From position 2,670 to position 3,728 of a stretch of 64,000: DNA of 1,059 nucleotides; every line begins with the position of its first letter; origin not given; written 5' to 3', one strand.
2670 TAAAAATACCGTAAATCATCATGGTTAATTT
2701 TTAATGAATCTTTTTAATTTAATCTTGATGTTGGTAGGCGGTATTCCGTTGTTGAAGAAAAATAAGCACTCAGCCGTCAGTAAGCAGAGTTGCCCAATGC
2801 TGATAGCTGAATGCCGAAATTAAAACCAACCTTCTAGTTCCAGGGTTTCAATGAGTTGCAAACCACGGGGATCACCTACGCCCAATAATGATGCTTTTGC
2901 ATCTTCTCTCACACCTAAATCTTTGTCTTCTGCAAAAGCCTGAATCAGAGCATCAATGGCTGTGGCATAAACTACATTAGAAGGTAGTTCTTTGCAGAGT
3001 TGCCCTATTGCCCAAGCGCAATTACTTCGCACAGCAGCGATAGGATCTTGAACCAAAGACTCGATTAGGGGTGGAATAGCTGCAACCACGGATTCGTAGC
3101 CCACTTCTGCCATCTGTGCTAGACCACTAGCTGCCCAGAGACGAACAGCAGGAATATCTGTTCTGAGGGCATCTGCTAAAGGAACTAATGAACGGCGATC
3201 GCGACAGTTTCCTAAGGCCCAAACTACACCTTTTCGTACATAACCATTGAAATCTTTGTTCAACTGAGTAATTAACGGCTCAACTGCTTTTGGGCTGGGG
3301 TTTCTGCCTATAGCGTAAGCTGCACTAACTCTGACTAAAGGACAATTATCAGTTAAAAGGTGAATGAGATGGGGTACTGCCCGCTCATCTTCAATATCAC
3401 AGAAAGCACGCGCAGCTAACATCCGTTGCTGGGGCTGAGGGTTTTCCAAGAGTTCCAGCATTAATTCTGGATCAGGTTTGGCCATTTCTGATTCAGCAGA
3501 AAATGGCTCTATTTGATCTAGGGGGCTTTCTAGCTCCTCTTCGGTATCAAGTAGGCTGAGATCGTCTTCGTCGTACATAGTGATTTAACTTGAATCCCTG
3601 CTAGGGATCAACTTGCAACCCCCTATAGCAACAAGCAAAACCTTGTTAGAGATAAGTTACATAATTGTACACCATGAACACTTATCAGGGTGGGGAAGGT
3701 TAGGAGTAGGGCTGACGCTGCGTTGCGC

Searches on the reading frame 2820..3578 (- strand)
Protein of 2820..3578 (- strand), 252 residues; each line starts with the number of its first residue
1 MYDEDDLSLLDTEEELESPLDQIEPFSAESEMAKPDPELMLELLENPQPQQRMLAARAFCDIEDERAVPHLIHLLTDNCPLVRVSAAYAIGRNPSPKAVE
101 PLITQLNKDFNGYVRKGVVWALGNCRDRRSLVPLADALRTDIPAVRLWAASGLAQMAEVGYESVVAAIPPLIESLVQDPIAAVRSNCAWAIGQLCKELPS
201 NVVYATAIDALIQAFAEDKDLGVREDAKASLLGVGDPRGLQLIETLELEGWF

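Call 48: find_encoding_contigs(protein=window:2820-3578:-, flank=10000, max_places=1)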
Protein window:2820-3578:- (252 aa): 7 contigs read that carry it; 1 place shown.
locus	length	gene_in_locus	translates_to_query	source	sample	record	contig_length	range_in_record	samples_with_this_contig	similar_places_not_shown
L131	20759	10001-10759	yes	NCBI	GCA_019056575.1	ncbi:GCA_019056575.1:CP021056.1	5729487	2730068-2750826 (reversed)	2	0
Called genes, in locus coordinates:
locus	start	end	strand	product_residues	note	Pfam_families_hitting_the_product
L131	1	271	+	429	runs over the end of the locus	PF00483:NTP_transferase, PF25247:LbH_GLGC, PF24894:Hexapep_GlmU (weak), PF25084:LbH_EIF2B (faint)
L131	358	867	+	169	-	PF06414:Zeta_toxin (faint), PF08433:KTI12, PF13238:AAA_18 (weak), PF13671:AAA_33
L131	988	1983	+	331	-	PF00226:DnaJ, PF01556:DnaJ_C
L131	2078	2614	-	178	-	PF00578:AhpC-TSA, PF08534:Redoxin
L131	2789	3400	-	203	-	PF00578:AhpC-TSA, PF08534:Redoxin, PF10417:1-cysPrx_C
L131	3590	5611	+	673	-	PF12439:GDE_N, PF06202:GDE_C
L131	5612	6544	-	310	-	PF01007:IRK (weak), PF07885:Ion_trans_2, PF17655:IRK_C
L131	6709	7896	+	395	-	PF00083:Sugar_tr, PF07690:MFS_1, PF12832:MFS_1_like (weak), PF07690:MFS_1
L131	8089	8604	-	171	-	PF09557:DUF2382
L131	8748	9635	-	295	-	PF05239:PRC, PF09557:DUF2382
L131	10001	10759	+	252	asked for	PF12717:Cnd1 (faint), PF13513:HEAT_EZ (faint), PF13646:HEAT_2, PF03130:HEAT_PBS (faint), PF00514:Arm (faint), PF13646:HEAT_2, PF02985:HEAT (weak), PF13646:HEAT_2 (weak)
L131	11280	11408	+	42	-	-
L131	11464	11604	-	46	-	-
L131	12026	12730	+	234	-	PF25084:LbH_EIF2B (weak), PF00132:Hexapep, PF14602:Hexapep_2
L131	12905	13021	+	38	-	PF02532:PsbI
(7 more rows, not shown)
